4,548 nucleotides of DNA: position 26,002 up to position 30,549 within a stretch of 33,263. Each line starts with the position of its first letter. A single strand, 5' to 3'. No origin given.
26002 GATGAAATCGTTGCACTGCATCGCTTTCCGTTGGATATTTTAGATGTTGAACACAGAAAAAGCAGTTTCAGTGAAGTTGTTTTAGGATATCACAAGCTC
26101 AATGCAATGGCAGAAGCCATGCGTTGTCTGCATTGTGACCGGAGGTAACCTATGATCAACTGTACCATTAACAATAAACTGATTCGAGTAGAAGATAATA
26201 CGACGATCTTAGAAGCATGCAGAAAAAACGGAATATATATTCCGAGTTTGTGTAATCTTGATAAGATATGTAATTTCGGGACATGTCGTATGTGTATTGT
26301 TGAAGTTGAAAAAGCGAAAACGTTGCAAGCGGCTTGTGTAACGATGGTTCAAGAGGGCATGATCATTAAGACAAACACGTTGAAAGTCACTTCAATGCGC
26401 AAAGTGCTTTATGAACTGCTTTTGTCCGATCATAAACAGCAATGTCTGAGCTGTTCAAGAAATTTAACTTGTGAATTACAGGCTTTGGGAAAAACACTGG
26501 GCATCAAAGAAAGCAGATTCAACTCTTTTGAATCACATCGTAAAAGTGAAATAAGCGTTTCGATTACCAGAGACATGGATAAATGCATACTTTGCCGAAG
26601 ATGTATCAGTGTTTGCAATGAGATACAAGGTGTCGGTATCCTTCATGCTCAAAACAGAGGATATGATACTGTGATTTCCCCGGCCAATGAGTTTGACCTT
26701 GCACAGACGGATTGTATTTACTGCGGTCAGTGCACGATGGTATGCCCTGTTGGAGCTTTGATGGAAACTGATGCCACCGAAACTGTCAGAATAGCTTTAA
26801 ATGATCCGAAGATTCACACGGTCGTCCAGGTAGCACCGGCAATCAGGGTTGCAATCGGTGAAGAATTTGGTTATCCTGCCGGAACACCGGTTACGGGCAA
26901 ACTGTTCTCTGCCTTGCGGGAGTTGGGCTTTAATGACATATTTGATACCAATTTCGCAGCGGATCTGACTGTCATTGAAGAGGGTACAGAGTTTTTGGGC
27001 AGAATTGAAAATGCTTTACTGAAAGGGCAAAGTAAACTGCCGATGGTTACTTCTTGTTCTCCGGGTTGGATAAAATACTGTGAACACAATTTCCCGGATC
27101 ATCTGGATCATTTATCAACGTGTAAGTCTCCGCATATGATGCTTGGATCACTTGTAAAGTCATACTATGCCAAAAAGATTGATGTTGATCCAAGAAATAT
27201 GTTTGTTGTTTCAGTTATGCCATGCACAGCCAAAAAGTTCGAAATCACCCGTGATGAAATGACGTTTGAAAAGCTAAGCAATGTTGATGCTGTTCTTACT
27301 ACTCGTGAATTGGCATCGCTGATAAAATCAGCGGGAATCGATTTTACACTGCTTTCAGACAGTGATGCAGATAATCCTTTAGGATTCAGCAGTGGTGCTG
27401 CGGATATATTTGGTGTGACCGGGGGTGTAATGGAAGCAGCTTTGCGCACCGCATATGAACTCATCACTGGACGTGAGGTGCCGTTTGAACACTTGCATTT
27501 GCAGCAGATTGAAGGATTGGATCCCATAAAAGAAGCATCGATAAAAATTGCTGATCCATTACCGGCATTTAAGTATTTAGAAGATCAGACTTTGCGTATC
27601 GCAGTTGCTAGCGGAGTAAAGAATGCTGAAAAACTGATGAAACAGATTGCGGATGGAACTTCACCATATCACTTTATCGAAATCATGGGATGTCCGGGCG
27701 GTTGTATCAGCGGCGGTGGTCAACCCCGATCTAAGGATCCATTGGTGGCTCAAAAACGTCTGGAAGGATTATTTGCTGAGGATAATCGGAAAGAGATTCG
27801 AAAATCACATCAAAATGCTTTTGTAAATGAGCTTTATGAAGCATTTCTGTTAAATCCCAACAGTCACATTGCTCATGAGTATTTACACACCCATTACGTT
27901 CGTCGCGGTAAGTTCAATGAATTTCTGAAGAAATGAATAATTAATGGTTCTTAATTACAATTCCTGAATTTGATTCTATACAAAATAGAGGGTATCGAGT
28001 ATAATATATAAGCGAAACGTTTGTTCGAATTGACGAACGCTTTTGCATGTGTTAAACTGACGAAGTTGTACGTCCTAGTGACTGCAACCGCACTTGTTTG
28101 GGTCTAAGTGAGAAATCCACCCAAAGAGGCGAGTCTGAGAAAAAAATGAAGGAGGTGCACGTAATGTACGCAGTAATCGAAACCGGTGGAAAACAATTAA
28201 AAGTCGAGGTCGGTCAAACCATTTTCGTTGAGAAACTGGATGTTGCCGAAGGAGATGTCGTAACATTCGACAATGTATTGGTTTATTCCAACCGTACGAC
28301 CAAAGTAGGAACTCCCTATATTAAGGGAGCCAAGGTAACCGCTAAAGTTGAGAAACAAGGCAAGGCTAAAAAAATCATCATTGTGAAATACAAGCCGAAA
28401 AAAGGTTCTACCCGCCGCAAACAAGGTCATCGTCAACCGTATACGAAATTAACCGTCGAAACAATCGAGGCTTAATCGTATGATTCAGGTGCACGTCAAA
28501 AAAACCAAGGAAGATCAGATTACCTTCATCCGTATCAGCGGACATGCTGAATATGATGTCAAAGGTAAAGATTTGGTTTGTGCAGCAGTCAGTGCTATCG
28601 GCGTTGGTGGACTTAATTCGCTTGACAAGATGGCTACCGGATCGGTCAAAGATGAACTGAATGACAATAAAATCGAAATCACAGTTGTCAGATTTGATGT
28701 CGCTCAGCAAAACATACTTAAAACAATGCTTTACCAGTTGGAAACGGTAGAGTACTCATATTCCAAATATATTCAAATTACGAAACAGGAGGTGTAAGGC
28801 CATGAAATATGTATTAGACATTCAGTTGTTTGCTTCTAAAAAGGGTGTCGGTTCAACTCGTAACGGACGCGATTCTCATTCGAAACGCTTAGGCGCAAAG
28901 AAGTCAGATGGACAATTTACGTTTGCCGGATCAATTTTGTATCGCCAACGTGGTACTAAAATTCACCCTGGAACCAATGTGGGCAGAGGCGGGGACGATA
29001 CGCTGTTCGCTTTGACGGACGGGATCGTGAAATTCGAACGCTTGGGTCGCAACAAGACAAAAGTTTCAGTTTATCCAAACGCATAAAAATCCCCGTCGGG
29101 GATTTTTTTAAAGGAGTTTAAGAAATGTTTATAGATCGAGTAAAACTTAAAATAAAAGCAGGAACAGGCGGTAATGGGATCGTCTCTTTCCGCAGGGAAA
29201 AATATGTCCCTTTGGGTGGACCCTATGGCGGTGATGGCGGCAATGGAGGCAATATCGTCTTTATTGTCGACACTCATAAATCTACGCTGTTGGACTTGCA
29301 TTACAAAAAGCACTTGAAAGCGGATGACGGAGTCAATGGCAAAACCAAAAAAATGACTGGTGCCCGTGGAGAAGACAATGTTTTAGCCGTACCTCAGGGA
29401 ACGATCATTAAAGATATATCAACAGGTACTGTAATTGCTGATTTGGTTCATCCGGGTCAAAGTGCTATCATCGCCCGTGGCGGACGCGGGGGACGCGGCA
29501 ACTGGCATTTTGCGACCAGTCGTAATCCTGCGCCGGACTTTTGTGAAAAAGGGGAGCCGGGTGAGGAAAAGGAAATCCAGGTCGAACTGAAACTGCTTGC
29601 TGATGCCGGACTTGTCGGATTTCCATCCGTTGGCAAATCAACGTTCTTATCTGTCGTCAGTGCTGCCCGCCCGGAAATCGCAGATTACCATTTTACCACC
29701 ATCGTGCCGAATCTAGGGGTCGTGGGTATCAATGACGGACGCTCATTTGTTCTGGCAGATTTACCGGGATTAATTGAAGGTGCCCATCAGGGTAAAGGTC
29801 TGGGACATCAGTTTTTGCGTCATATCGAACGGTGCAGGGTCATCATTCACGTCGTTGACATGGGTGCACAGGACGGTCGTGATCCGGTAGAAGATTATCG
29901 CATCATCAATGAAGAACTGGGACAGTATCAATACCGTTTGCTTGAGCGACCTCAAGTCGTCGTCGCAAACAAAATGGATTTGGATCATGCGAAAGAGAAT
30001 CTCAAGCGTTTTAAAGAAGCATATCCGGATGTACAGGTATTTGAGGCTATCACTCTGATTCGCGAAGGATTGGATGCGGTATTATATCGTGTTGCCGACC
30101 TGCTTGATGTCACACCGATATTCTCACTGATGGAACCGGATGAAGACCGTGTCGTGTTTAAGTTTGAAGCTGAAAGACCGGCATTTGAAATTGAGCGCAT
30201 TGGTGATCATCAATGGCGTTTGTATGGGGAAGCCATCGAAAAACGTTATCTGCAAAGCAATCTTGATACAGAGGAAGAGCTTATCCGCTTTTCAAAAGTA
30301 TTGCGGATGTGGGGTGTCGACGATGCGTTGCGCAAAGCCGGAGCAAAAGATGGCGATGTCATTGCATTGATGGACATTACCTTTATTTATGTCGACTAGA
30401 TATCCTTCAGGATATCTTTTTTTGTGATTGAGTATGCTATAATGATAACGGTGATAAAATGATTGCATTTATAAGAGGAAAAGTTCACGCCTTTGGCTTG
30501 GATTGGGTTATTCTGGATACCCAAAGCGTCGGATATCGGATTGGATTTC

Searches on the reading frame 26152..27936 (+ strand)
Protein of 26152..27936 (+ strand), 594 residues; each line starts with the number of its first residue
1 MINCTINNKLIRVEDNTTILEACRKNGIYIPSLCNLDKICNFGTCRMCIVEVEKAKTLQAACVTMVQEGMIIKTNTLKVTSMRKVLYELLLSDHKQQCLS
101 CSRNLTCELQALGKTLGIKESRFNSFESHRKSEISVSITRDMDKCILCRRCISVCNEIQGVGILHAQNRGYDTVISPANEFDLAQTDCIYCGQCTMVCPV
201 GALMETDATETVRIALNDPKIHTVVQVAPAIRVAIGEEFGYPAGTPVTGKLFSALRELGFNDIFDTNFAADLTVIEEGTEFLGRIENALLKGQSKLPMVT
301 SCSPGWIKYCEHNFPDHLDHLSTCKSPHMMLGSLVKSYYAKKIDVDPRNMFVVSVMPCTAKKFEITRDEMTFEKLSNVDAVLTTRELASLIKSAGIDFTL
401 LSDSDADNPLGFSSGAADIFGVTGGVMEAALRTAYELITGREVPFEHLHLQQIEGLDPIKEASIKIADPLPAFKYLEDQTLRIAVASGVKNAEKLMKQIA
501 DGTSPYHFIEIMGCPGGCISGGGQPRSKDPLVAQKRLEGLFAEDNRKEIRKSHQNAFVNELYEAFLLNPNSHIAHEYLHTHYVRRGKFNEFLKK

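Call 4: search_protein_families(library=pfam, proteins=[window:26152-27936:+], max_evalue=0.001)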
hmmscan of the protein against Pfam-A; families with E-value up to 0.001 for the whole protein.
window:26152-27936:+ (594 aa): 13 families
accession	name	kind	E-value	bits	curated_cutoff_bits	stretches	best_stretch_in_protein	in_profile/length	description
PF02906.19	Fe_hyd_lg_C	-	2.8e-92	309.3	22.1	1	222-522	2-245/245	Iron only hydrogenase large subunit, C-terminal domain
PF02256.22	Fe_hyd_SSU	-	1e-19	70.7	24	1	533-585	4-56/56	Iron hydrogenase small subunit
PF13510.11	Fer2_4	-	1.2e-19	70.5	22.8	1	1-76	3-81/82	2Fe-2S iron-sulfur cluster binding domain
PF10588.14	NADH-G_4Fe-4S_3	-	3.8e-12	46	27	1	83-122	1-40/40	NADH-ubiquinone oxidoreductase-G iron-sulfur binding region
PF22117.2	Fer4_Nqo3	-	5.3e-08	33.4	27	1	138-203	4-66/67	NADH-quinone oxidoreductase subunit 3, ferredoxin-like domain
PF12838.12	Fer4_7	-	2.6e-07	31.4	27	1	144-202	1-52/52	4Fe-4S dicluster domain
PF00037.32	Fer4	-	3.9e-07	30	21.1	1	187-203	7-23/24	4Fe-4S binding domain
PF00111.32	Fer2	-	4.6e-07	30.1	21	1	11-64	10-74/77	2Fe-2S iron-sulfur cluster binding domain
PF13187.11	Fer4_9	-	1.9e-05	25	27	1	144-202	1-51/52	4Fe-4S dicluster domain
PF13237.11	Fer4_10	-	2.9e-05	24.4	25.5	1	138-199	2-53/53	4Fe-4S dicluster domain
PF12837.12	Fer4_6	-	4.1e-05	23.8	25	1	138-156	2-20/24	4Fe-4S binding domain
PF14697.11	Fer4_21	-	8.2e-05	23.1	35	1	141-201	4-55/59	4Fe-4S dicluster domain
PF13183.11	Fer4_8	-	0.00014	22.8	27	1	142-201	2-67/68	4Fe-4S dicluster domain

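Call 9: search_solved_structures(query=window:26152-27933:+, max_evalue=1e-10)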
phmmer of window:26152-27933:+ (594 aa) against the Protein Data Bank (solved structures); distinct sequences matched with E-value up to 1e-10: 93 (the best 60 are shown).
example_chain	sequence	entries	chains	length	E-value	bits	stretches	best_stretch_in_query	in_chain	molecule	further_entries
8a6t_A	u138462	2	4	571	3.6e-170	570.9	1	1-587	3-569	Electron bifurcating hydrogenase subunit HydA1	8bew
7q4v_A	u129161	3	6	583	5.9e-166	557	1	4-586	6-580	Iron hydrogenase HydA1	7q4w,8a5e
9rj9_A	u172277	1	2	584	6e-131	441.4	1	5-584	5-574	Iron hydrogenase 1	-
4xdc_A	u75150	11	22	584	2.8e-130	439.2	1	5-584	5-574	Iron hydrogenase 1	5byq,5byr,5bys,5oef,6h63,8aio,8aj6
4xdd_A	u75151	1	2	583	3.1e-130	439.1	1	5-584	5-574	Iron hydrogenase 1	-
8cjy_A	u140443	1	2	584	3.9e-130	438.7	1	5-584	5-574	Iron hydrogenase 1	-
9rjo_A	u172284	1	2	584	5.9e-130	438.1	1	5-584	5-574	Iron hydrogenase 1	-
6gm8_A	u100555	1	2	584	6.8e-130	437.9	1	5-584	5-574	Iron hydrogenase 1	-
6gm0_A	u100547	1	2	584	6.8e-130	437.9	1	5-584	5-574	Iron hydrogenase 1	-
6gm2_A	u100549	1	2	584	7e-130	437.9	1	5-584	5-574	Iron hydrogenase 1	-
6yf4_A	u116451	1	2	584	7e-130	437.9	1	5-584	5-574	Iron hydrogenase 1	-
6gm4_A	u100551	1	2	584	7.1e-130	437.8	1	5-584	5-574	Iron hydrogenase 1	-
1c4a_A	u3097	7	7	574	1.1e-129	437.3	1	5-582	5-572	PROTEIN (FE-ONLY HYDROGENASE) | PROTEIN (PERIPLASMIC HYDROGENASE 1) | Iron hydrogenase 1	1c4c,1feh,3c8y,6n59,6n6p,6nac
6gm1_A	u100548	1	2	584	1.8e-129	436.5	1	5-584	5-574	Iron hydrogenase 1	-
6gm3_A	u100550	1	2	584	1.9e-129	436.4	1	5-584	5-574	Iron hydrogenase 1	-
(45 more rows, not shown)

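Call 13: find_homologous_proteins(query=window:26152-27933:+, max_evalue=1e-20)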
Query window:26152-27933:+ (594 aa): 8000 proteins with E <= 1e-20 among 8000 candidates; the best 120 are listed.
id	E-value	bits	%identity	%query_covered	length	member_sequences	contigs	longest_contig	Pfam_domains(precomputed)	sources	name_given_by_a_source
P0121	0.0e+0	1341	98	100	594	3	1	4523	PF13510.12,PF10588.15,PF02906.20,PF00111.33,PF02256.23,PF00037.33,PF12838.13,PF22117.3,PF13183.12,PF13187.12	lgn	-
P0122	0.0e+0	1321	97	100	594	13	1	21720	PF13510.12,PF10588.15,PF02906.20,PF00111.33,PF02256.23,PF00037.33,PF12838.13,PF22117.3,PF13187.12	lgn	-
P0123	0.0e+0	1207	87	100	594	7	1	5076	PF13510.12,PF10588.15,PF02906.20,PF00111.33,PF02256.23,PF00037.33,PF12838.13,PF22117.3,PF13183.12,PF13187.12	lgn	-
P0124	0.0e+0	1205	87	100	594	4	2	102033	PF13510.12,PF10588.15,PF02906.20,PF00111.33,PF02256.23,PF00037.33,PF12838.13,PF22117.3,PF13183.12,PF13187.12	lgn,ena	-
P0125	0.0e+0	1197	85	100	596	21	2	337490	PF10588.15,PF00111.33,PF02256.23,PF12837.13,PF12838.13,PF22117.3,PF13510.12,PF02906.20,PF00037.33,PF13237.12,PF13183.12,PF13187.12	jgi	jgi:NADP-reducing hydrogenase subunit HndD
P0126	0.0e+0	1132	81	100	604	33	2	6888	PF13510.12,PF10588.15,PF02906.20,PF00111.33,PF02256.23,PF00037.33,PF12838.13,PF22117.3,PF13237.12,PF13187.12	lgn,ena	-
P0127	0.0e+0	1106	79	100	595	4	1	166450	PF14697.12,PF13510.12,PF10588.15,PF02906.20,PF02256.23,PF12837.13,PF00037.33,PF12838.13,PF22117.3,PF13237.12,PF13187.12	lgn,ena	-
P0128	0.0e+0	1103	79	100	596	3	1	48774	PF13510.12,PF10588.15,PF02906.20,PF02256.23,PF00037.33,PF12838.13,PF22117.3,PF13237.12,PF13187.12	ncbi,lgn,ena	-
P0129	0.0e+0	1102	79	100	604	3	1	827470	PF13510.12,PF10588.15,PF02906.20,PF00111.33,PF02256.23,PF00037.33,PF12838.13,PF22117.3,PF13187.12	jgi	jgi:NADP-reducing hydrogenase subunit HndD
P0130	2.2e-268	910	66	99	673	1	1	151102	PF13510.12,PF10588.15,PF02906.20,PF00111.33,PF02256.23,PF12837.13,PF12838.13,PF22117.3,PF13237.12,PF13187.12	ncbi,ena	-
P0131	4.0e-267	906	65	99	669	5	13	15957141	PF13510.12,PF10588.15,PF02906.20,PF00111.33,PF02256.23,PF12837.13,PF12838.13,PF22117.3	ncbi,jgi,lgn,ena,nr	ncbi:MAG TPA: 2Fe-2S iron-sulfur cluster binding domain-containing protein [Clostridiaceae bacterium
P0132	2.4e-265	900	66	99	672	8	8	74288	PF13510.12,PF10588.15,PF02906.20,PF02256.23,PF12838.13,PF22117.3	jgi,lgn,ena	-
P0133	3.7e-265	899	66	99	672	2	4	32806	PF13510.12,PF10588.15,PF02906.20,PF02256.23,PF12837.13,PF12838.13,PF22117.3,PF13237.12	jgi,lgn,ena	-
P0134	4.9e-265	899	65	100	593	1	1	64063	PF13510.12,PF10588.15,PF02906.20,PF00111.33,PF02256.23,PF00037.33,PF12838.13,PF22117.3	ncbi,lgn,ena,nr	ncbi:MAG TPA: 2Fe-2S iron-sulfur cluster binding domain-containing protein [Peptococcaceae bacterium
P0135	5.1e-265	899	67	99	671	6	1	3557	PF13510.12,PF10588.15,PF02906.20,PF00111.33,PF02256.23,PF12837.13,PF12838.13,PF22117.3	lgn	-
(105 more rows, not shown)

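Call 15: search_protein_families(library=ncbifam, proteins=[window:26152-27936:+], max_evalue=0.00001)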
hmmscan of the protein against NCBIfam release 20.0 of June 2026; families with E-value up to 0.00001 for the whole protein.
window:26152-27936:+ (594 aa): 14 families
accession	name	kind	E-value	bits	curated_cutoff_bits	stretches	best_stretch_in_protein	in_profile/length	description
NF040763.1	FeFe_hydrog_A6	exception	6e-250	830.5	765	1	2-585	1-571/571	NADH-dependent [FeFe] hydrogenase, group A6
NF040762.1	Hydr_FeFe_Clost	exception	2.9e-168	561.1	900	1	3-582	2-571/572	ferredoxin hydrogenase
TIGR02512.1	FeFe_hydrog_A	subfamily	5.8e-152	505.9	405.95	1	137-526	1-374/375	[FeFe] hydrogenase, group A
NF005745.0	PRK07569.1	equivalog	1.8e-51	174.8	333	1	4-209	6-213/238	bidirectional hydrogenase complex protein HoxU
TIGR04105.1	FeFe_hydrog_B1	subfamily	8e-51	173.1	450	2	141-464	140-431/462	monomeric [FeFe] hydrogenase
TIGR01973.1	NuoG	equivalog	9.6e-40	137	470.05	1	5-213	2-208/606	NADH-quinone oxidoreductase subunit NuoG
NF006305.0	PRK08493.1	equivalog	4.4e-34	117.7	591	1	1-207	1-225/819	NADH-quinone oxidoreductase subunit G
NF005895.0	PRK07860.1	equivalog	4e-27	94.6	802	1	1-206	17-223/811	NADH-quinone oxidoreductase subunit G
NF009454.0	PRK12814.1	equivalog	3.8e-20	71.8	916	1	2-101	4-103/657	putative NADPH-dependent glutamate synthase small subunit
TIGR01971.1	NuoI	subfamily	5.1e-09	35.8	113.05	1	131-215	30-110/121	NADH-quinone oxidoreductase, chain I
NF004539.0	PRK05888.1-5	equivalog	5.3e-08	32.7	225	1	142-210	60-124/162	NADH-quinone oxidoreductase subunit NuoI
NF006221.0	PRK08348.1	subfamily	1.2e-07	31.5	124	1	137-206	38-95/136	NADH-plastoquinone oxidoreductase subunit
NF004538.0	PRK05888.1-4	equivalog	2.8e-07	30.3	135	1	143-211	61-125/162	NADH-quinone oxidoreductase subunit NuoI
NF042909.1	FMH_DH_FwdF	exception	3.9e-06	26.2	375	1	78-207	47-159/336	tungsten-dependent formylmethanofuran dehydrogenase subunit FwdF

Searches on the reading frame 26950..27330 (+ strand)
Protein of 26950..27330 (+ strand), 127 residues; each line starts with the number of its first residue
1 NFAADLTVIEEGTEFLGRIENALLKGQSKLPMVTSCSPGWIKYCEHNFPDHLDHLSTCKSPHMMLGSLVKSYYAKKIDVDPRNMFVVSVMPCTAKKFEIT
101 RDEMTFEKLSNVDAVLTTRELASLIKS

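Call 19: search_solved_structures(query=window:26950-27330:+, max_evalue=0.00001, show_alignments=5)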
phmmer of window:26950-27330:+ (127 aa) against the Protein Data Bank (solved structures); distinct sequences matched with E-value up to 0.00001: 43.
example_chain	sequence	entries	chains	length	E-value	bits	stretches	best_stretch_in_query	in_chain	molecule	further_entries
7q4v_A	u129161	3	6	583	3e-38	133.9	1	2-126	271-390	Iron hydrogenase HydA1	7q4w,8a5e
7qv7_D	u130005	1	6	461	5.4e-35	123.4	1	1-126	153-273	Hydrogen dependent carbon dioxide reductase subunit HydA2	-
1c4a_A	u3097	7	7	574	3.1e-34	120.9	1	1-126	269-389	PROTEIN (FE-ONLY HYDROGENASE) | PROTEIN (PERIPLASMIC HYDROGENASE 1) | Iron hydrogenase 1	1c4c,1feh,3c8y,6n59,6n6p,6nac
9rj9_A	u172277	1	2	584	3.2e-34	120.9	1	1-126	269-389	Iron hydrogenase 1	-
4xdd_A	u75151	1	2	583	3.2e-34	120.9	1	1-126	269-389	Iron hydrogenase 1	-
9rjo_A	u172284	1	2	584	3.2e-34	120.9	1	1-126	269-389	Iron hydrogenase 1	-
4xdc_A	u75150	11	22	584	3.2e-34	120.9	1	1-126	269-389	Iron hydrogenase 1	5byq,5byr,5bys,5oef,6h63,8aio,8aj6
9rjq_A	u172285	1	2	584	3.2e-34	120.9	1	1-126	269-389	Iron hydrogenase 1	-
8cjy_A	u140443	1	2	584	4.5e-34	120.4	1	1-126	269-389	Iron hydrogenase 1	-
6gm8_A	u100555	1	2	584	8.6e-34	119.5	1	1-126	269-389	Iron hydrogenase 1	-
6gm0_A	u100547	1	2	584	8.6e-34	119.5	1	1-126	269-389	Iron hydrogenase 1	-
6gm4_A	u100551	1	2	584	8.6e-34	119.5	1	1-126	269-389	Iron hydrogenase 1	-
6gm2_A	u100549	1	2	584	8.6e-34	119.5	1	1-126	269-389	Iron hydrogenase 1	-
6yf4_A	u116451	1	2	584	8.6e-34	119.5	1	1-126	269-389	Iron hydrogenase 1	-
6gm3_A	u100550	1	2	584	2.2e-33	118.2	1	1-126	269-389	Iron hydrogenase 1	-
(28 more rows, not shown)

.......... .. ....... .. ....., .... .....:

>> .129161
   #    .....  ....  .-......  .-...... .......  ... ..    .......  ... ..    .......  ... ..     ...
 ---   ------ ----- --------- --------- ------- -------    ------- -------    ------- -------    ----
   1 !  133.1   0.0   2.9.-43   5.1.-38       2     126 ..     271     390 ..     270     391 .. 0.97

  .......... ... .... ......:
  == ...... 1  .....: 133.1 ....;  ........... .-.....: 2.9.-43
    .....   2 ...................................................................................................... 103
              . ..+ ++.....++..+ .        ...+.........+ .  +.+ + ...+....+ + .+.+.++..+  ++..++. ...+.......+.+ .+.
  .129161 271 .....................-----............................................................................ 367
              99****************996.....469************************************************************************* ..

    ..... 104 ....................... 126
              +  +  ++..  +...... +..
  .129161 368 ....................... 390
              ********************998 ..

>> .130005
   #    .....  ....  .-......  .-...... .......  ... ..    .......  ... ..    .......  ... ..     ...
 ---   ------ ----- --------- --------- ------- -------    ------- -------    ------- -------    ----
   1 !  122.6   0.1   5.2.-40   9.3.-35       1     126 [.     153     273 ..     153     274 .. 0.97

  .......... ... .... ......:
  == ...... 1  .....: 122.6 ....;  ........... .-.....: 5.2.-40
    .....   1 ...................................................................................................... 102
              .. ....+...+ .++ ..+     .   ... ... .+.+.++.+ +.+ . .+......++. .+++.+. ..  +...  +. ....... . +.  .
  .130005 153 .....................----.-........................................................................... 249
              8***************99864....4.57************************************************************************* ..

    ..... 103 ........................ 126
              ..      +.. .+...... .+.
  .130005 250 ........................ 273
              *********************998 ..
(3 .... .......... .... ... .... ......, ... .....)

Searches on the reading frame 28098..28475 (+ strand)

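Call 4: search_protein_families(library=pfam, proteins=[window:28098-28475:+], max_evalue=0.001)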
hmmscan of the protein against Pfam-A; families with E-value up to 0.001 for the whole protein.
window:28098-28475:+ (125 aa): 1 family
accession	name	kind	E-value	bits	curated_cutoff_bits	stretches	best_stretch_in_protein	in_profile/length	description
PF00829.26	Ribosomal_L21p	-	8.5e-38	129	27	1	23-123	1-99/99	Ribosomal prokaryotic L21 protein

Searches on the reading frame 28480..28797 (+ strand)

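Call 4: search_protein_families(library=pfam, proteins=[window:28480-28797:+], max_evalue=0.001)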
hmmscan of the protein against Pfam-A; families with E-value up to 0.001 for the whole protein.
window:28480-28797:+ (105 aa): 1 family
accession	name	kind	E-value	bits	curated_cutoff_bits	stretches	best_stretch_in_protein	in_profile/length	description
PF04327.17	Peptidase_Prp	-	9.3e-22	77.5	27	1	1-99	1-90/90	Cysteine protease Prp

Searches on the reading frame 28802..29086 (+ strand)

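Call 4: search_protein_families(library=pfam, proteins=[window:28802-29086:+], max_evalue=0.001)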
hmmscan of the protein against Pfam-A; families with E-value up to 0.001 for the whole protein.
window:28802-29086:+ (94 aa): 1 family
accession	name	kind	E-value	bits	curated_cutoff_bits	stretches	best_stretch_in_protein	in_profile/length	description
PF01016.24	Ribosomal_L27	-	3.3e-35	120.4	20.5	1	11-90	1-79/79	Ribosomal L27 protein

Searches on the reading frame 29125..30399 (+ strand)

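Call 4: search_protein_families(library=pfam, proteins=[window:29125-30399:+], max_evalue=0.001)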
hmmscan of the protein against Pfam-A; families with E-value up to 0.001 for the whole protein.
window:29125-30399:+ (424 aa): 4 families
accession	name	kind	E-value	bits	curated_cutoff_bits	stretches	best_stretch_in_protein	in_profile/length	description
PF01018.28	GTP1_OBG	-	1.1e-60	204.2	27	1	3-157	1-155/155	GTP1/OBG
PF01926.29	MMR_HSR1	-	5.1e-24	85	21.9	1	161-283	2-113/113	50S ribosome-binding GTPase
PF09269.16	DUF1967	-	9.7e-19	67.6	27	1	354-422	1-70/70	Domain of unknown function (DUF1967)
PF02421.24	FeoB_N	-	3.2e-06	27.2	27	1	162-246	4-88/156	Ferrous iron transport protein B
